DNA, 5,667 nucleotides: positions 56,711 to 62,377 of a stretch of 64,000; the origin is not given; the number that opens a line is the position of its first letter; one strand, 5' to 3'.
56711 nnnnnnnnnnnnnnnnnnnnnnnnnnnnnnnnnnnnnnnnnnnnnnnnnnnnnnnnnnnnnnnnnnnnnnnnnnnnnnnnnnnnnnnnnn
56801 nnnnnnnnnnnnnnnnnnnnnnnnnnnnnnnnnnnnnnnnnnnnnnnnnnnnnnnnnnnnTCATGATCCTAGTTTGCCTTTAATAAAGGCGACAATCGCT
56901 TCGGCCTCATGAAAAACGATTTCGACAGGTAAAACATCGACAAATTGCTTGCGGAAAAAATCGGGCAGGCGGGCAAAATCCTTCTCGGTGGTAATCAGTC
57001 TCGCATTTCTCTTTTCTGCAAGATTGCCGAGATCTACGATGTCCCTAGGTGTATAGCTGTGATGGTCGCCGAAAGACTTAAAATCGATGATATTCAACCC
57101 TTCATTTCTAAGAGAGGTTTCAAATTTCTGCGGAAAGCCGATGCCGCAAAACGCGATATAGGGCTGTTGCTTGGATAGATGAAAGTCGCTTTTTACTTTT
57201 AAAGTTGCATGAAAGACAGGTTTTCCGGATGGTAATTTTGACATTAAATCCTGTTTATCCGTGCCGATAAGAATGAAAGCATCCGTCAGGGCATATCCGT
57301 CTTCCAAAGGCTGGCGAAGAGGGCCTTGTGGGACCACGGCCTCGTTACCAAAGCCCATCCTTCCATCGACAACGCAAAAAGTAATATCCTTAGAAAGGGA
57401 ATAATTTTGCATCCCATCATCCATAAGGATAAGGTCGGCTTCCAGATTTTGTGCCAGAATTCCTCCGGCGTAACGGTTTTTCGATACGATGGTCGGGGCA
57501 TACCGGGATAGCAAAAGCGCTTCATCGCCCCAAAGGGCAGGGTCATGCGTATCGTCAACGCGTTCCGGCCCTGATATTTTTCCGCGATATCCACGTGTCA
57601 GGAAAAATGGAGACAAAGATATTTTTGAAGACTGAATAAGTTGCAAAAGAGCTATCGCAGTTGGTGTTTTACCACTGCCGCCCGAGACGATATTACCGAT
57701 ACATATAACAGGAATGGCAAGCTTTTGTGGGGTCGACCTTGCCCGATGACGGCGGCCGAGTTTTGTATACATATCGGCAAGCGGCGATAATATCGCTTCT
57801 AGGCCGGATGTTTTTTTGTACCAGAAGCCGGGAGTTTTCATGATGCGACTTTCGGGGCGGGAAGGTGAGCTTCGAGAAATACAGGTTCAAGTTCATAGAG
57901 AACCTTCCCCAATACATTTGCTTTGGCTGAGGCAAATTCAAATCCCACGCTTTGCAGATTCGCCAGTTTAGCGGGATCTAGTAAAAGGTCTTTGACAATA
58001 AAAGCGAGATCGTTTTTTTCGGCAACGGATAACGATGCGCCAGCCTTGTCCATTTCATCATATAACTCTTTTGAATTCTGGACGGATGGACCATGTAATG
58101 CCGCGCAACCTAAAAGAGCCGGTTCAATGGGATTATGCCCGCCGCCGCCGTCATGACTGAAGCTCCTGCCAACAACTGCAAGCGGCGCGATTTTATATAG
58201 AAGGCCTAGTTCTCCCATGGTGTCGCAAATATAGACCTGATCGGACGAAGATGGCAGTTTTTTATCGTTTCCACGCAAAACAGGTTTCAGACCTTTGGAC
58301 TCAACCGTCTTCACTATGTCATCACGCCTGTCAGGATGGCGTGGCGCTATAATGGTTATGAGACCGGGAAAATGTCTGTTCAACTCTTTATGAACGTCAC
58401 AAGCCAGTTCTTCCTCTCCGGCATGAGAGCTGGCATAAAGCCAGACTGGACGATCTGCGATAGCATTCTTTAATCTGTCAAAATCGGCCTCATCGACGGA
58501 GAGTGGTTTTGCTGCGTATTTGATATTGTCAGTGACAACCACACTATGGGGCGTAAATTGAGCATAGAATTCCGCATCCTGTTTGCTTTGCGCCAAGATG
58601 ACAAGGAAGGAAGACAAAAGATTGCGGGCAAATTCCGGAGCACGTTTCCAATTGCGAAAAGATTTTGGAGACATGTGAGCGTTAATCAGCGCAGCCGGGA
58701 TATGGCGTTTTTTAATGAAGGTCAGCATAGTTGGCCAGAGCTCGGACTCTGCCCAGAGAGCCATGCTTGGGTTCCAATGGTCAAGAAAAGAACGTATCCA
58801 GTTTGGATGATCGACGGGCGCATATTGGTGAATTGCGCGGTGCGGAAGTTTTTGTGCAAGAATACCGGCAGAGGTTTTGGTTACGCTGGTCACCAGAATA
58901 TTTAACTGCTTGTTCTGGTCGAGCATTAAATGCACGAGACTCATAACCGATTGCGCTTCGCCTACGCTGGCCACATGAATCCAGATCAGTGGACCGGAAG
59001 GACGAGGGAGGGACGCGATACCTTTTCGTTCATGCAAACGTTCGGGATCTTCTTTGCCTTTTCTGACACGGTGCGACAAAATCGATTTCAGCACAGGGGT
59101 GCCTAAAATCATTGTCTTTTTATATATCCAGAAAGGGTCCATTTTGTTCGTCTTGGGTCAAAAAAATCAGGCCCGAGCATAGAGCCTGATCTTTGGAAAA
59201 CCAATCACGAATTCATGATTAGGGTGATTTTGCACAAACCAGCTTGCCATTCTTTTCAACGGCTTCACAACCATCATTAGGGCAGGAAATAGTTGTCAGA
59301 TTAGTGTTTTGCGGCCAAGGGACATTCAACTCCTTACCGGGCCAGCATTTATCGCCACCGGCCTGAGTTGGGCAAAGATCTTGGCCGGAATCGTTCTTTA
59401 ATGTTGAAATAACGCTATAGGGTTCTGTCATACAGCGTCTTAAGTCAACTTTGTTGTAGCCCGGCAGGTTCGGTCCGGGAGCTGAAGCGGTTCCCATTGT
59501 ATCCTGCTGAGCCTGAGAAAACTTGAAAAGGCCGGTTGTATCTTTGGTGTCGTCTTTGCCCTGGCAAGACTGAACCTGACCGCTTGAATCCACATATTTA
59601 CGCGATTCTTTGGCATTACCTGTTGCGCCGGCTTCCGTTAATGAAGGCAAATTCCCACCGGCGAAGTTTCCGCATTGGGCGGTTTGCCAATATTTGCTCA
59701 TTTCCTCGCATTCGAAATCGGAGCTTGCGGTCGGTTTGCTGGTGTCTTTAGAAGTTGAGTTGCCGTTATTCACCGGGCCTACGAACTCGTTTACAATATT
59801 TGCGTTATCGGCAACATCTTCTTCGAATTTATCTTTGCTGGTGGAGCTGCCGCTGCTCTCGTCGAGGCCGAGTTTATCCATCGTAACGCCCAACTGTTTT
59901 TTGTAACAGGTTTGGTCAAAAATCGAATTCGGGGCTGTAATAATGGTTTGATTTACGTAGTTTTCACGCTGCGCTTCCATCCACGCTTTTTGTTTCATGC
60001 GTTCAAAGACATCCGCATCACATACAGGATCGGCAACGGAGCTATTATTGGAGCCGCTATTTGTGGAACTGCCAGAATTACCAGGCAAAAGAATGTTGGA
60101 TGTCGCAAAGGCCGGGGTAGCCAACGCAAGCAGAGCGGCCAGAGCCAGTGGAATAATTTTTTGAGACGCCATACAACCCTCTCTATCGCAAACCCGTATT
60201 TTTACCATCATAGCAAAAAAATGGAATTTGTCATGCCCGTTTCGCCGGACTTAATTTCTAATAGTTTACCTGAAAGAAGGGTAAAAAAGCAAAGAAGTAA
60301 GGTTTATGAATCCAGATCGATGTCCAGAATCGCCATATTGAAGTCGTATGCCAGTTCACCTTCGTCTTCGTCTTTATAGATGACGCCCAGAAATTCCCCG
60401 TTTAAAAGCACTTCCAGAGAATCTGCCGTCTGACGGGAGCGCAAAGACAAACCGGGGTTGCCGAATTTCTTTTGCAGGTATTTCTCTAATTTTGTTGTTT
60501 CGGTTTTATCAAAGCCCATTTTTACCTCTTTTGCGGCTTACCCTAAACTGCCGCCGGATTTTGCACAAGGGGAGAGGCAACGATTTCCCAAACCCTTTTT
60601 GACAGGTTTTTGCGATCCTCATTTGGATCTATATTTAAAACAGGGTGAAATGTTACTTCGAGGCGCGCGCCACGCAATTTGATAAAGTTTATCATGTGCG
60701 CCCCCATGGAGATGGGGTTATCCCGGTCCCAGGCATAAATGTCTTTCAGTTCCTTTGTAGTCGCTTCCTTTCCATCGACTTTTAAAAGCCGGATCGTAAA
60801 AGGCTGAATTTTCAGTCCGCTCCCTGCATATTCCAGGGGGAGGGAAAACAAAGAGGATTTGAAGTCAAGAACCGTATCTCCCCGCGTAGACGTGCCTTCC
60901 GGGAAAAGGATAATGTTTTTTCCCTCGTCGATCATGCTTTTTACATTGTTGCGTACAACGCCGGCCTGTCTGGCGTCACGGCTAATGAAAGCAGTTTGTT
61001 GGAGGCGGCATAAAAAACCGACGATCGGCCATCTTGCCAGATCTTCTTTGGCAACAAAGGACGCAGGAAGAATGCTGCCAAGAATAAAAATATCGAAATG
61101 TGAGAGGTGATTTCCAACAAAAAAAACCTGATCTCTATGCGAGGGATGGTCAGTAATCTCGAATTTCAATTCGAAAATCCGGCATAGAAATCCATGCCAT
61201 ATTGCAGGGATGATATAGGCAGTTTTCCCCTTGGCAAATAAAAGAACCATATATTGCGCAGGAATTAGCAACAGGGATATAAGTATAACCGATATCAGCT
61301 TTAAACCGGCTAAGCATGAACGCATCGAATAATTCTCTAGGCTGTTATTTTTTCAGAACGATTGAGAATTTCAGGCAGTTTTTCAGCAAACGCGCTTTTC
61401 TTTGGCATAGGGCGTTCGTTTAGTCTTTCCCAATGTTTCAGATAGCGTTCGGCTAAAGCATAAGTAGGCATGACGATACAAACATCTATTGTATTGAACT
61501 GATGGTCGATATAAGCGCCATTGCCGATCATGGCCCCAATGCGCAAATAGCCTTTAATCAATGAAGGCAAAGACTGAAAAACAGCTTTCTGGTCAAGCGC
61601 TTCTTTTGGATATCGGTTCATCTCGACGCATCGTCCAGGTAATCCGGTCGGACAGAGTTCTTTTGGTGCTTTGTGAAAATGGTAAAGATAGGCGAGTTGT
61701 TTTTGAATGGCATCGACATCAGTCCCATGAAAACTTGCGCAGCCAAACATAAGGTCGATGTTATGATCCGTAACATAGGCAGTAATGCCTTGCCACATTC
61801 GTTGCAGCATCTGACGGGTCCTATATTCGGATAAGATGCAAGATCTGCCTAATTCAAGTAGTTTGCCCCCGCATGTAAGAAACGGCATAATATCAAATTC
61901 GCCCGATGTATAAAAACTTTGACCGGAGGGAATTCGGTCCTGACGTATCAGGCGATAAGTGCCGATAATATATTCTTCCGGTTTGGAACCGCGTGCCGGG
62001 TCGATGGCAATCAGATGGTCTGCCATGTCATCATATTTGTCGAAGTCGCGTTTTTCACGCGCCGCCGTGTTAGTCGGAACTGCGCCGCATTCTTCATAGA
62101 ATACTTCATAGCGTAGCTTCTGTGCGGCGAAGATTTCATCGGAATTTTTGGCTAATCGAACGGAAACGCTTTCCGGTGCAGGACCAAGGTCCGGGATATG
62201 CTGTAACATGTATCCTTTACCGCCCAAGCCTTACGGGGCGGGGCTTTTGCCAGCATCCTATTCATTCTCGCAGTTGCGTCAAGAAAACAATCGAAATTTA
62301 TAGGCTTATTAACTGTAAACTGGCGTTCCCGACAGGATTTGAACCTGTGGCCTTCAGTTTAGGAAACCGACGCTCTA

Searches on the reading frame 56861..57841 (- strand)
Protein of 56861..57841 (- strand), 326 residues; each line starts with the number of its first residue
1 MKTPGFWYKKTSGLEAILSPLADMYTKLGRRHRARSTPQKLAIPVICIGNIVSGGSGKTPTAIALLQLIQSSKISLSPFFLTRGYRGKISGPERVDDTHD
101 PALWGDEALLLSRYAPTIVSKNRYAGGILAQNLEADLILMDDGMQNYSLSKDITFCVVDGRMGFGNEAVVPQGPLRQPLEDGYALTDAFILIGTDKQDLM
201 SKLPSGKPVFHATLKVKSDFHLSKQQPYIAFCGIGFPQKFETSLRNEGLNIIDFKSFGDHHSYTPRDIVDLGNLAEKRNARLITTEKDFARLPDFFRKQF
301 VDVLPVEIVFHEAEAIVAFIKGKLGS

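Call 44: search_protein_families(library=pfam, proteins=[window:56861-57841:-], max_evalue=0.001)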
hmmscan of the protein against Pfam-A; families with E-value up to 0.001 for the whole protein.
window:56861-57841:- (326 aa): 1 family
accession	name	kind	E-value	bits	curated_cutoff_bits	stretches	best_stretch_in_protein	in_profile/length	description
PF02606.20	LpxK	-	1.2e-76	258.4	27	1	15-322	2-325/328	Tetraacyldisaccharide-1-P 4'-kinase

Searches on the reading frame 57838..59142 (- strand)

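Call 44: search_protein_families(library=pfam, proteins=[window:57838-59142:-], max_evalue=0.001)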
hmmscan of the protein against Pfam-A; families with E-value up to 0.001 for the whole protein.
window:57838-59142:- (434 aa): 1 family
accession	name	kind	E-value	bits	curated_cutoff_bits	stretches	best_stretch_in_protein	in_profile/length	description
PF04413.22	Glycos_transf_N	-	6.2e-55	186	23.9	1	35-210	2-178/179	3-Deoxy-D-manno-octulosonic-acid transferase (kdotransferase)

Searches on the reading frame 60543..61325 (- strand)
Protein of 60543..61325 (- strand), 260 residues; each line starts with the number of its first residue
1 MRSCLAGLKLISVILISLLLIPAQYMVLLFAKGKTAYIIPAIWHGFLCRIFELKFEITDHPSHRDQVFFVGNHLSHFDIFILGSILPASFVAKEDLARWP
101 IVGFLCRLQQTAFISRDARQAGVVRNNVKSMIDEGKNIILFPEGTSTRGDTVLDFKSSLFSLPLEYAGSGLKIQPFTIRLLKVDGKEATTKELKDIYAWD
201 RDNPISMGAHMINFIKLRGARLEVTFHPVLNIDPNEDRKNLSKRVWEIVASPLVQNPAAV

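Call 44: search_protein_families(library=pfam, proteins=[window:60543-61325:-], max_evalue=0.001)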
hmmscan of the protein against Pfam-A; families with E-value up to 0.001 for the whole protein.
window:60543-61325:- (260 aa): 1 family
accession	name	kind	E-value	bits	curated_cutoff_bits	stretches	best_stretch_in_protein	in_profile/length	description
PF01553.26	Acyltransferase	-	5e-21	75.3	23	1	60-178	9-131/132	Acyltransferase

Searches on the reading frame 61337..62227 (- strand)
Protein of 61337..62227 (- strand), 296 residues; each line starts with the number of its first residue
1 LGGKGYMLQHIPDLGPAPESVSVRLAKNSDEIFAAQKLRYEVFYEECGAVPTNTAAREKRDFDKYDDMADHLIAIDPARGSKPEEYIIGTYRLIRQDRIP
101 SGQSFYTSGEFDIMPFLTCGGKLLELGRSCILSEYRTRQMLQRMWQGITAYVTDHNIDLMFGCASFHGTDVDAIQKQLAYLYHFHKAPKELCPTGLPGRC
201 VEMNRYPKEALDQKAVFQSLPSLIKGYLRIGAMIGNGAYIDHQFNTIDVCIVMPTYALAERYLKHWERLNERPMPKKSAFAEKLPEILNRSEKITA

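Call 44: search_protein_families(library=pfam, proteins=[window:61337-62227:-], max_evalue=0.001)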
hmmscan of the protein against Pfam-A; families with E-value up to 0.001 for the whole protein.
window:61337-62227:- (296 aa): 2 families
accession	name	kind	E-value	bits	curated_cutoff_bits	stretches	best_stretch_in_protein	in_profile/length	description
PF13444.12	Acetyltransf_5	-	2.4e-28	99.3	22.4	1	38-146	1-102/102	Acetyltransferase (GNAT) domain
PF21926.2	FeeM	-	0.0004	20.7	27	1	34-160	1-118/158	N-acyl amino acid synthase FeeM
